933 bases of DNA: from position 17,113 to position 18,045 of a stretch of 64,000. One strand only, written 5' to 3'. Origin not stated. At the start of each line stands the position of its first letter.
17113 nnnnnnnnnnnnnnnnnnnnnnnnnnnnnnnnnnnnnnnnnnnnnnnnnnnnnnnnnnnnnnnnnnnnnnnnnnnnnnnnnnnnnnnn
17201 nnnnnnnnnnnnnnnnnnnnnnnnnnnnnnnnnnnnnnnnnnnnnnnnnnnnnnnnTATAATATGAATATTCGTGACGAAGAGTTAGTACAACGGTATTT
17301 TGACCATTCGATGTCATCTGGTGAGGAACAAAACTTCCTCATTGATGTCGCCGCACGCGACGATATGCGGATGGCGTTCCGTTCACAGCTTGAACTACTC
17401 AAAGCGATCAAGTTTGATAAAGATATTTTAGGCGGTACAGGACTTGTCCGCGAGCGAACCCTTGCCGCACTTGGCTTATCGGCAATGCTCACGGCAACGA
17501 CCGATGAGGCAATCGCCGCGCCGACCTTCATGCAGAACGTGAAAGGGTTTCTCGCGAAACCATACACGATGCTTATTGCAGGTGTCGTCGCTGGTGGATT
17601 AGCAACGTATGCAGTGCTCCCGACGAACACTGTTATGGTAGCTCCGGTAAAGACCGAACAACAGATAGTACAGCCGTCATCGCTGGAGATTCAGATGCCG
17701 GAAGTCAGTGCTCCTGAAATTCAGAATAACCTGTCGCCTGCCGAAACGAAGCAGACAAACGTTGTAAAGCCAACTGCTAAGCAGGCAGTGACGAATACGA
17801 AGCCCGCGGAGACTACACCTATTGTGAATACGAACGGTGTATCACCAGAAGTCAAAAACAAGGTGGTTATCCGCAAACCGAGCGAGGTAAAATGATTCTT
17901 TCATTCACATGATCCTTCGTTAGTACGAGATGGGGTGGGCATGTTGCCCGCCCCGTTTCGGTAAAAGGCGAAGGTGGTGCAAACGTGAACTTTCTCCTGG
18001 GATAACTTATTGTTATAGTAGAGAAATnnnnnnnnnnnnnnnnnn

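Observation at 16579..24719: A four-gene operon encoding an ECF sigma factor, an anti-sigma factor, a double-OmpA-domain protein and a 1513-aa LamG-headed T9SS adhesin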

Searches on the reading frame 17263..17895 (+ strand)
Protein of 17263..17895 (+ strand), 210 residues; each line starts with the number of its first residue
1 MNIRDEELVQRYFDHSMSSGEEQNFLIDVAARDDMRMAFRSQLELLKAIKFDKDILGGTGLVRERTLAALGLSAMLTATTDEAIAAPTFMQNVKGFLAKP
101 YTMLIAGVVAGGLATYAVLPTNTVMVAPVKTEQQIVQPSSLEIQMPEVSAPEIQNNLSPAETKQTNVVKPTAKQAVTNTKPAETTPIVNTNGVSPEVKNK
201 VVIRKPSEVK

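Call 5: search_protein_families(library=pfam, proteins=[window:17263-17895:+], max_evalue=0.01)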
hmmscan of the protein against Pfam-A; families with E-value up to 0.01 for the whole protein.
window:17263-17895:+ (210 aa): 0 families

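Call 6: search_protein_families(library=ncbifam, proteins=[window:17263-17895:+], max_evalue=0.01)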
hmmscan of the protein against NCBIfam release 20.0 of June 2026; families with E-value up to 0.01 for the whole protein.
window:17263-17895:+ (210 aa): 0 families

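Call 31: find_homologous_proteins(query=window:17263-17895:+)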
Query window:17263-17895:+ (210 aa): 150 proteins with E <= 0.001 among 876 candidates; the best 120 are listed.
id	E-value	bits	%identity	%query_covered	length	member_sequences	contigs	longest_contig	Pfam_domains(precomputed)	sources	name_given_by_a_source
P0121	2.7e-127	440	100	100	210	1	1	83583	-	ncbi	-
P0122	4.9e-118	410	90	100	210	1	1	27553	-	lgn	-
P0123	1.6e-116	405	91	100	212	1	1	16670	-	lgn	-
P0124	3.8e-111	387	87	100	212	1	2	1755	-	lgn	-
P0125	8.1e-110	383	84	100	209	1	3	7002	-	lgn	-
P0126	1.2e-109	382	84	100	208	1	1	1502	-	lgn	-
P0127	2.3e-108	378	85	100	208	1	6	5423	-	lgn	-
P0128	1.1e-106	373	83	100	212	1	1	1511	-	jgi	jgi:hypothetical protein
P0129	1.8e-106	372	84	100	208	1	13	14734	-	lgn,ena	-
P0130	3.2e-105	368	83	100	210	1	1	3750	-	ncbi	ncbi:MAG TPA: hypothetical protein VIX80_01450 [Candidatus Kapabacteria bacterium]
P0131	8.1e-105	367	83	100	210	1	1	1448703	-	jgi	jgi:hypothetical protein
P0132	6.1e-104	364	83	100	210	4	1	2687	-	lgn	-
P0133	8.5e-102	357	82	100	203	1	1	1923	-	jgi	jgi:hypothetical protein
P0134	2.0e-101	356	81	100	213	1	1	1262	-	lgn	-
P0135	2.2e-101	355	82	100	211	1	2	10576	-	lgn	-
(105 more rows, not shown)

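Call 43: predict_structure(alignment_id=A2)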
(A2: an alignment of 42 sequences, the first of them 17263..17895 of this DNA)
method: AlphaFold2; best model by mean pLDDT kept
length: 210 residues; sequences in the alignment: 42
mean_pLDDT: 55.5   pTM: 0.24
mean pLDDT of the five models: 55.5, 54.8, 54.4, 53.3, 49.3
residues with pLDDT >= 90: 0; 70-90: 42; 50-70: 77; < 50: 91
segments of 3 or more residues with pLDDT < 50: 56-58, 66-68, 72-86, 116-124, 126-129, 141-145, 147-181
pLDDT, mean of each block of 10 residues (from residue 1): 75 82 83 80 67 51 50 47 44 53 53 47 46 48 47 43 41 41 54 53 61
secondary structure, 60 per line:
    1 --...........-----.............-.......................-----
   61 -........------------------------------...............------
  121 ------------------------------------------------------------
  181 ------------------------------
elements in order: H3-13 H19-31 H33-55 H62-69 H100-114

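Call 45: search_solved_structures(query=A2, max_evalue=10)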
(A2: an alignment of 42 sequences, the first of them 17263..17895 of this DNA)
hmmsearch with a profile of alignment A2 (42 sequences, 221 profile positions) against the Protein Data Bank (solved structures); distinct sequences matched with E-value up to 10: 1.
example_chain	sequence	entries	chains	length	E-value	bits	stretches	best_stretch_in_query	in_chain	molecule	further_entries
7ood_b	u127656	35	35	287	1.8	11.9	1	103-202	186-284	50S ribosomal protein L3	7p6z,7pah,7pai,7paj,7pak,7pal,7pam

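Call 46: fold_search(model_id=the predicted structure, library=pdb)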
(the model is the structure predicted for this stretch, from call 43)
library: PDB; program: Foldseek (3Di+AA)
matches with E <= 10: 58; with E <= 0.001: 0
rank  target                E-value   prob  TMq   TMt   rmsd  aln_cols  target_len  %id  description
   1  5wuq_D                1.2e+00  0.41  0.19  0.51   8.9        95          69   17  Crystal structure of SigW in complex with its anti-sigma RsiW, a zinc binding form (released 2017-03-29)
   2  3hug_B                1.3e+00  0.51  0.21  0.58   4.4        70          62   17  Crystal structure of Mycobacterium tuberculosis anti-sigma factor RslA in complex with -35 promoter binding domain of  (released 2010-03-02)
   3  8z6g_E                1.4e+00  0.47  0.21  0.52  13.0        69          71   16  the AlgU-MucAcyto complex structure in Pseudomonas aeruginosa (released 2024-05-08)
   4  5wuq_C                1.7e+00  0.38  0.19  0.52   8.0        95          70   12  Crystal structure of SigW in complex with its anti-sigma RsiW, a zinc binding form (released 2017-03-29)
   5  6in7_A                2.1e+00  0.25  0.21  0.49  15.8        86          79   16  Crystal structure of AlgU in complex with MucA(cyto) (released 2019-07-24)
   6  3hug_L                2.8e+00  0.28  0.22  0.58   4.4        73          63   16  Crystal structure of Mycobacterium tuberculosis anti-sigma factor RslA in complex with -35 promoter binding domain of  (released 2010-03-02)
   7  3hug_J                3.2e+00  0.25  0.22  0.58   4.5        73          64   16  Crystal structure of Mycobacterium tuberculosis anti-sigma factor RslA in complex with -35 promoter binding domain of  (released 2010-03-02)
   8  8z6g_C                3.2e+00  0.25  0.20  0.52  12.9        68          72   16  the AlgU-MucAcyto complex structure in Pseudomonas aeruginosa (released 2024-05-08)
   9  4nqw_B                3.5e+00  0.13  0.17  0.39  10.4        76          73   20  Structure of Mycobacterium tuberculosis extracytoplasmic function sigma factor SigK in complex with the cytosolic doma (released 2014-01-22)
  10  8z6g_A                4.5e+00  0.20  0.20  0.52  13.0        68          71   16  the AlgU-MucAcyto complex structure in Pseudomonas aeruginosa (released 2024-05-08)
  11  6an1_A                4.8e+00  0.06  0.11  0.09  11.1        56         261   23  Crystal structure of the complex between PPARgamma LBD and the ligand AM-879 (released 2018-02-14)
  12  6dbh_A                5.1e+00  0.06  0.11  0.09  11.1        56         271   23  Crystal structure of PPAR gamma in complex with NMP422 (released 2019-05-08)
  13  6dgq_B                5.5e+00  0.04  0.10  0.09  11.2        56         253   23  Crystal Structure of Human PPARgamma Ligand Binding Domain in Complex with CAY10506 (released 2019-05-22)
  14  7awc                  5.8e+00  0.06  0.11  0.09  10.9        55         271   24  Crystal structure of Peroxisome proliferator-activated receptor gamma (PPARG)in complex with rosiglitazone (released 2020-11-25)
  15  1rdt_D                5.8e+00  0.06  0.11  0.09  11.2        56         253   23  Crystal Structure of a new rexinoid bound to the RXRalpha ligand binding doamin in the RXRalpha/PPARgamma heterodimer (released 2004-11-09)
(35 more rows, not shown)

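Call 47: search_protein_families(library=pfam, alignment_id=A2, max_evalue=1)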
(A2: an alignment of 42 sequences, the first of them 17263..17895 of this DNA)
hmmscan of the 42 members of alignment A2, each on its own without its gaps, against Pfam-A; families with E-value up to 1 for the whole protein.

A. member 1, window:17263-17895:+ (210 aa): 1 family
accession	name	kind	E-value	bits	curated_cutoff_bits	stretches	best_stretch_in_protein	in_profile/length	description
PF07399.17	Na_H_antiport_3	-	0.099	12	25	1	69-130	328-388/419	Putative Na+/H+ antiporter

B. families by the number of members that match (of 42 scanned): 16 families
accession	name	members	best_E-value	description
PF11271.13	PorA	3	0.013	Porin PorA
PF25193.1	DPC1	3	0.2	Diatom pyrenoid component 1 motif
PF07399.17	Na_H_antiport_3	2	0.099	Putative Na+/H+ antiporter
PF12862.13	ANAPC5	2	0.15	Anaphase-promoting complex subunit 5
PF06030.18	WxLIP_PGBD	2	0.15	WxL Interacting Protein, peptidoglycan binding domain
PF19650.4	DUF6153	1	0.011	Family of unknown function (DUF6153)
PF16228.10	DUF4887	1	0.011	Domain of unknown function (DUF4887)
PF10346.14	Con-6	1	0.031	Conidiation protein 6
PF01569.27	PAP2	1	0.077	PAP2 superfamily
PF02706.20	Wzz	1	0.086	Chain length determinant protein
PF07794.16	DUF1633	1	0.12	Protein of unknown function (DUF1633)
PF16521.10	Myosin-VI_CBD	1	0.12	Myosin VI cargo binding domain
PF00072.30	Response_reg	1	0.15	Response regulator receiver domain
PF24432.1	DUF7555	1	0.15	Family of unknown function (DUF7555)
PF04234.18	CopC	1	0.17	CopC domain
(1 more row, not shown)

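Call 89: search_protein_representatives(alignment_id=A2)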
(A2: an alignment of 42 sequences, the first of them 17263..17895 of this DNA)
Query: 42 sequences, 221 profile positions. Proteins with E-value up to 0.001 (for the whole library): 176; up to 1e-10: 85; up to 1e-30: 44. The best 150 are listed.
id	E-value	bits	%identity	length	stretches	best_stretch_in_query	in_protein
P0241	1.0e-78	280.9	-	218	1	1-221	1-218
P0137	3.2e-71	256.4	-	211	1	1-218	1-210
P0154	4.0e-69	249.5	-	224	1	1-219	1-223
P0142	1.3e-68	247.9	-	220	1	1-219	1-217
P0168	8.5e-68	245.2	-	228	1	1-219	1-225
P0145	1.2e-67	244.7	-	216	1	1-220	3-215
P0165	1.8e-67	244.1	-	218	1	1-213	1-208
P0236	2.1e-67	243.9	-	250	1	1-220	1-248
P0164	9.0e-67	241.8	-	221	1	1-219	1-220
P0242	3.3e-61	223.6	-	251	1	1-219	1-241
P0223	7.8e-61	222.4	-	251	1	1-220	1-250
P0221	1.3e-60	221.7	-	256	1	1-218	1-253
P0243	1.5e-59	218.2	-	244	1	1-220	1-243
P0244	1.5e-59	218.2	-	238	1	1-220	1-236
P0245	1.8e-58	214.7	-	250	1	1-218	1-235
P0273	3.7e-22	96.0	-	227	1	8-218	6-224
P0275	1.3e-17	81.1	-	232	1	7-207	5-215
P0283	4.7e-16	76.0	-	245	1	8-219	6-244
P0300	9.6e-14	68.5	-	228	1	6-215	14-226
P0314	4.3e-10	56.5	-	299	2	4-207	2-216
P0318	2.7e-08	50.6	-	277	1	2-203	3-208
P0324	6.8e-08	49.3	-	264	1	4-210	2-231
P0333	8.6e-07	45.7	-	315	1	3-196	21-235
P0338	1.7e-06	44.7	-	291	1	4-207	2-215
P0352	9.7e-06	42.3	-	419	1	4-205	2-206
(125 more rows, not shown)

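Call 90: search_protein_families(library=pfam, proteins=[P0273, P0275, P0283, P0300, P0314, P0318, P0333, P0352, P0338, P0324], max_evalue=0.05)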
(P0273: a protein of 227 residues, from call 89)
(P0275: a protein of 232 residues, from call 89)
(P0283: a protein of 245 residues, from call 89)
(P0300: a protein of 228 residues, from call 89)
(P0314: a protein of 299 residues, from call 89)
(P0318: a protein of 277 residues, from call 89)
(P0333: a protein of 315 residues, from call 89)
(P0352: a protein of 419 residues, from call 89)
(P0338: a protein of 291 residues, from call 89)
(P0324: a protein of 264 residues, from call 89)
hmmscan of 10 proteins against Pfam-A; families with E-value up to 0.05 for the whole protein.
P0273 (227 aa): 0 families

P0275 (232 aa): 0 families

P0283 (245 aa): 0 families

P0300 (228 aa): 3 families
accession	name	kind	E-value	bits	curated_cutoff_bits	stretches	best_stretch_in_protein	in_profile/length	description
PF03872.18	RseA_N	-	0.032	15.2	24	0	11-63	1-49/87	Anti sigma-E protein RseA, N-terminal domain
PF13490.11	zf-HC2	-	0.036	14.6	22.2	0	13-33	4-24/35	Putative zinc-finger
PF14155.11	DUF4307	-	0.044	14.1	27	0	115-218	5-108/111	Domain of unknown function (DUF4307)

P0314 (299 aa): 1 family
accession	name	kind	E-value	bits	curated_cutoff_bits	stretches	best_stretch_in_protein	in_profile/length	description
PF13490.11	zf-HC2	-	0.04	14.5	22.2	0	5-23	6-24/35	Putative zinc-finger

P0318 (277 aa): 0 families

P0333 (315 aa): 0 families

P0352 (419 aa): 0 families

P0338 (291 aa): 0 families

P0324 (264 aa): 0 families
